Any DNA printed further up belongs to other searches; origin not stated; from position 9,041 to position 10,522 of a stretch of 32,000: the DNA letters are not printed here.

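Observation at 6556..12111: Orphan four-gene operon: leaderless GGT-family hydrolase, DUF482/FemAB-like transferase, thioesterase, acyl-AMP ligase::carrier protein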

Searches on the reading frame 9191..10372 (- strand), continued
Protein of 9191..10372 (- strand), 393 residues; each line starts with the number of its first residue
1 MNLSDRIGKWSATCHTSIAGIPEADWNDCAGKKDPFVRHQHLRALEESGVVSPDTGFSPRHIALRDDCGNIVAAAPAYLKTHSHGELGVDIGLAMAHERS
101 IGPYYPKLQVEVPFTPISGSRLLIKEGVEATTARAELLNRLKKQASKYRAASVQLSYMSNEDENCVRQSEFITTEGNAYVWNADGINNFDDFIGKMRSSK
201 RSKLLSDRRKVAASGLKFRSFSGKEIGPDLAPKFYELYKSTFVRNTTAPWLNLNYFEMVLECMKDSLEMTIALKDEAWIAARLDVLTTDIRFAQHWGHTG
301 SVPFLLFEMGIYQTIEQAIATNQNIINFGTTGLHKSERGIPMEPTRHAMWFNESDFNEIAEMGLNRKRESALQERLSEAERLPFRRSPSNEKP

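Call 43: fold_search(model_id=the predicted structure, library=pdb)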
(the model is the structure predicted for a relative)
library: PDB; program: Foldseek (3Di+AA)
matches with E <= 10: 1079; with E <= 0.001: 241
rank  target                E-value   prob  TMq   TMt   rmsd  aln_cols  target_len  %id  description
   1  1xf8                  2.3e-15  1.00  0.49  0.56   7.4       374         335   13  Crystal Structure of Weissella viridescens FemX (Y254F) Mutant (released 2005-05-31)
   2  1xe4                  4.9e-15  1.00  0.53  0.61   6.0       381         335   13  Crystal Structure of Weissella viridescens FemX (K36M) Mutant (released 2005-05-31)
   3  7z6a_A                5.9e-15  1.00  0.51  0.58   5.8       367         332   13  CRYSTAL STRUCTURE OF WEISSELLA VIRIDESCENS FEMXVV NON-RIBOSOMAL AMINO ACID TRANSFERASE IN COMPLEX WITH A PEPTIDYL-XNA  (released 2022-10-26)
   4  7z5y_A                7.5e-15  1.00  0.44  0.50   7.2       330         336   14  CRYSTAL STRUCTURE OF WEISSELLA VIRIDESCENS FEMXVV NON-RIBOSOMAL AMINO ACID TRANSFERASE IN COMPLEX WITH A PEPTIDYL-XNA  (released 2022-10-26)
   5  4ii9_A                8.0e-15  1.00  0.48  0.55   7.5       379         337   13  Crystal structure of Weissella viridescens FemXVv non-ribosomal amino acid transferase in complex with a peptidyl-RNA  (released 2013-07-03)
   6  1ne9                  3.5e-14  1.00  0.47  0.54   7.4       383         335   15  Crystal Structure of Weissella viridescens FemX at 1.7 Ang Resolution (released 2004-02-10)
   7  9wqx                  8.0e-13  1.00  0.51  0.66   5.6       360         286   15  aminoacyl-tRNA-dependent peptide synthase, Sbb17, complexed with streptothrisamine (released 2026-04-01)
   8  9wqy                  8.0e-13  1.00  0.51  0.67   5.5       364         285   16  aminoacyl-tRNA-dependent peptide synthase, Sba18, complexed with streptothrisamine (released 2026-04-01)
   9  9wqw                  3.1e-12  1.00  0.51  0.65   5.4       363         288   15  aminoacyl-tRNA-dependent peptide synthase, Sbb17 (released 2026-04-01)
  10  1lrz                  1.3e-11  1.00  0.47  0.46   8.6       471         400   10  x-ray crystal structure of staphylococcus aureus femA (released 2002-09-04)
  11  6wqb                  1.6e-11  1.00  0.32  0.41  11.6       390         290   10  Crystal structure of VipF from Legionella hackeliae in complex with acetyl-CoA (released 2021-11-10)
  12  7wx7                  2.5e-11  1.00  0.31  0.40   9.5       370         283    9  complex of a legionella acetyltransferase VipF and COA/ACO (released 2023-02-22)
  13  6wqc                  6.3e-11  1.00  0.32  0.41  11.2       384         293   10  Crystal structure of VipF from Legionella hackeliae in complex with CoA (released 2021-11-10)
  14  2wpw_B                7.6e-11  1.00  0.44  0.50   7.8       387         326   10  Tandem GNAT protein from the clavulanic acid biosynthesis pathway (without AcCoA) (released 2009-12-29)
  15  7wx5                  1.2e-10  1.00  0.32  0.41   9.6       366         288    9  a Legionella acetyltransferase effector VipF (released 2023-02-22)
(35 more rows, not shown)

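Call 63: search_protein_families(library=pfam, proteins=[L005:8133-9977:+, L005:7025-8080:+, L005:6275-6934:+, L005:4962-6278:+, L005:14209-15672:-, L005:15411-16733:-, L005:7891-9783:-, L005:4222-6276:-], max_evalue=0.001)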
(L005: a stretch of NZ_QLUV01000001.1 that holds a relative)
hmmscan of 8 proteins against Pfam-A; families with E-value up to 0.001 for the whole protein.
L005:8133-9977:+ (614 aa): 0 families

L005:7025-8080:+ (351 aa): 1 family
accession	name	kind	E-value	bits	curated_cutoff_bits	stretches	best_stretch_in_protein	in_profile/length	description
PF04230.19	PS_pyruv_trans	-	2e-24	87.4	25.3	1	13-285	1-275/280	Polysaccharide pyruvyl transferase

L005:6275-6934:+ (219 aa): 0 families

L005:4962-6278:+ (438 aa): 3 families
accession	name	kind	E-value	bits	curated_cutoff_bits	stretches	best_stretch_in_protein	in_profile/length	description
PF22725.1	GFO_IDH_MocA_C3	-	1.3e-25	90.2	27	1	240-367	2-123/124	GFO/IDH/MocA C-terminal domain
PF01408.29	GFO_IDH_MocA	-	1.2e-19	71.5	24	1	114-230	2-119/120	Oxidoreductase family, NAD-binding Rossmann fold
PF02894.22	GFO_IDH_MocA_C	-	3.8e-09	37.1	22.9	1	243-365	1-125/218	Oxidoreductase family, C-terminal alpha/beta domain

L005:14209-15672:- (487 aa): 0 families

L005:15411-16733:- (440 aa): 2 families
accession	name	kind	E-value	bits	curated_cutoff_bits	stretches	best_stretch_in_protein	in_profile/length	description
PF00749.27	tRNA-synt_1c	-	1.1e-70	238.6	23.4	1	3-306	3-313/314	tRNA synthetases class I (E and Q), catalytic domain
PF19269.4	Anticodon_2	-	8.7e-07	29.9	23.6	1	377-434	73-128/141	Anticodon binding domain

L005:7891-9783:- (630 aa): 0 families

L005:4222-6276:- (684 aa): 0 families
